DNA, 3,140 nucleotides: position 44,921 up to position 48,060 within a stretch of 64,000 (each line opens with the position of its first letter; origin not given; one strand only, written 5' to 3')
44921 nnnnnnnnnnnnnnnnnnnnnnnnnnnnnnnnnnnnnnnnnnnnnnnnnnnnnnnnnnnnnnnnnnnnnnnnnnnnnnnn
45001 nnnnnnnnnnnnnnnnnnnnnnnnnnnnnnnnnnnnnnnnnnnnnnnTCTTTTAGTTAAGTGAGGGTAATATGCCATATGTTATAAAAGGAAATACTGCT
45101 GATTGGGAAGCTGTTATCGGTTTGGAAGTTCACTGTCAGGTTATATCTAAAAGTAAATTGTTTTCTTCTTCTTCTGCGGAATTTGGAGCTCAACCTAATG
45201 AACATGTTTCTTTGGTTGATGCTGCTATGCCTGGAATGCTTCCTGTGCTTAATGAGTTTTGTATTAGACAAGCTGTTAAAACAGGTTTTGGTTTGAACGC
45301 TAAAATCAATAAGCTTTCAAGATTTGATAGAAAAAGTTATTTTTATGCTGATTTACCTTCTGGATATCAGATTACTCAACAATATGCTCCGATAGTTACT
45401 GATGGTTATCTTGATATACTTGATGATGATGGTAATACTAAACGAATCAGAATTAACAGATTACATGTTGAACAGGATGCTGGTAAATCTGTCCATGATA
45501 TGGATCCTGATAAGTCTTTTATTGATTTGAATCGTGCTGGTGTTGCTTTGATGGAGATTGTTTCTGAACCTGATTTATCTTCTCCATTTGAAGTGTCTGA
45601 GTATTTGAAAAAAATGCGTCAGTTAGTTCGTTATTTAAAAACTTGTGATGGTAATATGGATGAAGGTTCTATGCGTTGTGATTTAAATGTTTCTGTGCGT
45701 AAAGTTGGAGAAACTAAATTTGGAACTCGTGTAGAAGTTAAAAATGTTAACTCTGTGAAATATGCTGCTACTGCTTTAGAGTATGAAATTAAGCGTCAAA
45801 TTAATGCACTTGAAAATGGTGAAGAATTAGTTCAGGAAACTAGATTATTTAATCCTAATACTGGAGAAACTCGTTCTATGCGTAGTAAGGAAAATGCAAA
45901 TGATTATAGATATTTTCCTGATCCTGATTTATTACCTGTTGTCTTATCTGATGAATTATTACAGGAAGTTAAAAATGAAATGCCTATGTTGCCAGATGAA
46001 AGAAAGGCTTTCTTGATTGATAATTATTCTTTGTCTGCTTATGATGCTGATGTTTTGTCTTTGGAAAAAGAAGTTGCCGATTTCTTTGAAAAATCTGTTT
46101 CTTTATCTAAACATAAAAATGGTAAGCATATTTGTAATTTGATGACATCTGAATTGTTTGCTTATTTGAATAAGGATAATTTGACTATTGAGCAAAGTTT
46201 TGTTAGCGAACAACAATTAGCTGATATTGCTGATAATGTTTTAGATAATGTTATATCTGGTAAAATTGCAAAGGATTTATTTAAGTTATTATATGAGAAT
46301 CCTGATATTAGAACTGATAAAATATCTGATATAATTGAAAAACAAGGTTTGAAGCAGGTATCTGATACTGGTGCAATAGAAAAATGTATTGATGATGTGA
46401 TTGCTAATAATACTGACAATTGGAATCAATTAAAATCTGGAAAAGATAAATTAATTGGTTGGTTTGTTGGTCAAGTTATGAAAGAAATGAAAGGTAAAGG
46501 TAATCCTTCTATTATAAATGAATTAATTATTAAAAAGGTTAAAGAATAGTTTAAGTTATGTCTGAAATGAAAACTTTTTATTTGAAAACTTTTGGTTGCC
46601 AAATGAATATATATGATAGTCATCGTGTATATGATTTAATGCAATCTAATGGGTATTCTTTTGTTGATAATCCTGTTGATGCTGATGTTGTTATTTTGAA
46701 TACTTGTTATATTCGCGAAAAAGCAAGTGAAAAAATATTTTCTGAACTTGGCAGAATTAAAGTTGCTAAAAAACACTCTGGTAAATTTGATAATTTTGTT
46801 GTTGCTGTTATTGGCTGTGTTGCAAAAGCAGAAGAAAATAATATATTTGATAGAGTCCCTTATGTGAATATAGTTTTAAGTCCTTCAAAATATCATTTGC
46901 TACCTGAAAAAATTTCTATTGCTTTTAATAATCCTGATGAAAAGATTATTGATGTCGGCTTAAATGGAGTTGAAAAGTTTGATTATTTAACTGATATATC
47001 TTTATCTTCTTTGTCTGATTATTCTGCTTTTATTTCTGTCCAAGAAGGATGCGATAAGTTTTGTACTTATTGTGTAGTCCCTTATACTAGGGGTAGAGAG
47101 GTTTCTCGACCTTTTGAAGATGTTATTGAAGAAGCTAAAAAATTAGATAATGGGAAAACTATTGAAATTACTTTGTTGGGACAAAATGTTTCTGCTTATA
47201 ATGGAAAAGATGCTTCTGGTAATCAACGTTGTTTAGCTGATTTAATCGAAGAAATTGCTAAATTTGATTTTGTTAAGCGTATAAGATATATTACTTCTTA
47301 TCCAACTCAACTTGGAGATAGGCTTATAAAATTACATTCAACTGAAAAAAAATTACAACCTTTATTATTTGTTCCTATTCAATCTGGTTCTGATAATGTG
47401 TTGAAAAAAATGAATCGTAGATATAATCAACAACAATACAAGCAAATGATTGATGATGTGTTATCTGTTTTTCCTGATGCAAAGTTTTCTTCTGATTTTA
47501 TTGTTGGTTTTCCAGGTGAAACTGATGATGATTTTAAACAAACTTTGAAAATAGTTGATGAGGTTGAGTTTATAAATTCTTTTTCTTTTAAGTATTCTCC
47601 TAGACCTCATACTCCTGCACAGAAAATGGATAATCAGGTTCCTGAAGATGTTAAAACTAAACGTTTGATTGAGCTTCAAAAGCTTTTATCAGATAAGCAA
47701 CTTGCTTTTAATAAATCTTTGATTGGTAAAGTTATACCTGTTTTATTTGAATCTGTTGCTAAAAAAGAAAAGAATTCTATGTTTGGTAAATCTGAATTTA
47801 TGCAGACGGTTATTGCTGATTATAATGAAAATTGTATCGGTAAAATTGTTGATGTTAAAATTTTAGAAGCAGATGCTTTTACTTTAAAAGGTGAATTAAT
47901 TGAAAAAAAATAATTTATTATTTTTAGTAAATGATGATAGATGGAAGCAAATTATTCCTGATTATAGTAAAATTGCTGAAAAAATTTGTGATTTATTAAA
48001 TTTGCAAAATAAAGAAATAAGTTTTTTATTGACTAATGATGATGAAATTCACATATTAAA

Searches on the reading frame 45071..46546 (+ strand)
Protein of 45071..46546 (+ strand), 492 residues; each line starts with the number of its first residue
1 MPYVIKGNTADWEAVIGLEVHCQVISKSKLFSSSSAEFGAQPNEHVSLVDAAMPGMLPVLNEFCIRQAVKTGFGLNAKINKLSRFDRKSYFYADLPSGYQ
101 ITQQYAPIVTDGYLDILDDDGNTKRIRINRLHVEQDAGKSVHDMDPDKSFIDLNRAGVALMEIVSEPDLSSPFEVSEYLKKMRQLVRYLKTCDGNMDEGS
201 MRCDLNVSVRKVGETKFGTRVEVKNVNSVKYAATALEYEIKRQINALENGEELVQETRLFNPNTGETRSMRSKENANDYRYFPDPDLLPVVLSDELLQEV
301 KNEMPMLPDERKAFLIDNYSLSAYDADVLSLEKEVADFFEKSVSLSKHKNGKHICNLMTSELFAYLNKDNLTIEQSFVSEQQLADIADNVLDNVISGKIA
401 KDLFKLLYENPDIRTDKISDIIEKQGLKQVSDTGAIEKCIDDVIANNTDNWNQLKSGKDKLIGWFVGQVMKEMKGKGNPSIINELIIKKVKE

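Call 71: search_protein_families(library=pfam, proteins=[window:45071-46546:+], max_evalue=0.00001)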
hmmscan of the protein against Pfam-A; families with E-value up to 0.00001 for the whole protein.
window:45071-46546:+ (492 aa): 2 families
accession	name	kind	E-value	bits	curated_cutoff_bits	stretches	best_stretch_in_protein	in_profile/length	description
PF02934.20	GatB_N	-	1.3e-117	392.4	23.4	1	15-297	2-276/277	GatB/GatE catalytic domain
PF02637.23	GatB_Yqey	-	4.8e-41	140.5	27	1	337-489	1-147/148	GatB domain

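Call 78: find_encoding_contigs(protein=window:45071-46546:+, flank=500, max_places=5)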
Protein window:45071-46546:+ (492 aa): 6 contigs read that carry it; 4 places shown.
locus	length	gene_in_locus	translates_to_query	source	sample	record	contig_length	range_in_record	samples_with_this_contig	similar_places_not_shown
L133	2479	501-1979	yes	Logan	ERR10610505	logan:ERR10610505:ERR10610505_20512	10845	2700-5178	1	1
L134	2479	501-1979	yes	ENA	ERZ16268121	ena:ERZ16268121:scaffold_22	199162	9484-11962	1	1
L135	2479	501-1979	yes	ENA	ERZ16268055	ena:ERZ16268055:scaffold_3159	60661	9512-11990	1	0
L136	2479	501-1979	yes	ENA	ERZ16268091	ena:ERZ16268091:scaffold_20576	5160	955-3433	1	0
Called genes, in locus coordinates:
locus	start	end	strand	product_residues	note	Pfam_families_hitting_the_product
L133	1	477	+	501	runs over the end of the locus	PF01425:Amidase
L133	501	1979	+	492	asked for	PF02934:GatB_N, PF02637:GatB_Yqey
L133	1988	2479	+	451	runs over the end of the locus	PF00919:UPF0004, PF04055:Radical_SAM, PF01938:TRAM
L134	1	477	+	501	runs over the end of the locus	PF01425:Amidase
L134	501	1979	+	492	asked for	PF02934:GatB_N, PF02637:GatB_Yqey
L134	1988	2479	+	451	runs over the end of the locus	PF00919:UPF0004, PF04055:Radical_SAM, PF01938:TRAM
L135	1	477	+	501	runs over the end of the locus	PF01425:Amidase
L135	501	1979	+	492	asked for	PF02934:GatB_N, PF02637:GatB_Yqey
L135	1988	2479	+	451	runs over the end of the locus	PF00919:UPF0004, PF04055:Radical_SAM, PF01938:TRAM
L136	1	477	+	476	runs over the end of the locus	?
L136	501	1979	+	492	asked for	PF02934:GatB_N, PF02637:GatB_Yqey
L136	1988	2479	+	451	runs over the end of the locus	PF00919:UPF0004, PF04055:Radical_SAM, PF01938:TRAM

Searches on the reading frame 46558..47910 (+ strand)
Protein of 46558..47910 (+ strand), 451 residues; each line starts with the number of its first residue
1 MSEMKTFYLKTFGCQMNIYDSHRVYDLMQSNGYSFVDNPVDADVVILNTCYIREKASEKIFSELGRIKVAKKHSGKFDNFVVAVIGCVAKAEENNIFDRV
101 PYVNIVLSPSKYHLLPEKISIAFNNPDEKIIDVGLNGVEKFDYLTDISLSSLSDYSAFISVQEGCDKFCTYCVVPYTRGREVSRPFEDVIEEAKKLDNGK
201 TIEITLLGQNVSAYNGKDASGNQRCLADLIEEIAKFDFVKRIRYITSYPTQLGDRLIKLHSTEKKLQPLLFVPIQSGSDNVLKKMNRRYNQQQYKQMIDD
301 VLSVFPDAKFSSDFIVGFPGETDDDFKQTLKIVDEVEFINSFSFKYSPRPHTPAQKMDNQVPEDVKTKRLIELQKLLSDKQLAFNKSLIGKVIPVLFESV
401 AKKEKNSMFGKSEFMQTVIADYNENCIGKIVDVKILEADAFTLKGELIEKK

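Call 71: search_protein_families(library=pfam, proteins=[window:46558-47910:+], max_evalue=0.00001)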
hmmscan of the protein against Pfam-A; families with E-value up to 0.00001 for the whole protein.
window:46558-47910:+ (451 aa): 3 families
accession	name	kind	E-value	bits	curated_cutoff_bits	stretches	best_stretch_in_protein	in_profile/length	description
PF00919.26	UPF0004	-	6.7e-27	93.8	27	1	7-107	2-97/98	Uncharacterized protein family UPF0004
PF04055.27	Radical_SAM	-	2.5e-23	83.5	29.5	1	159-331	1-164/166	Radical SAM superfamily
PF01938.26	TRAM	-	1e-08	35.3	21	1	387-448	2-61/61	TRAM domain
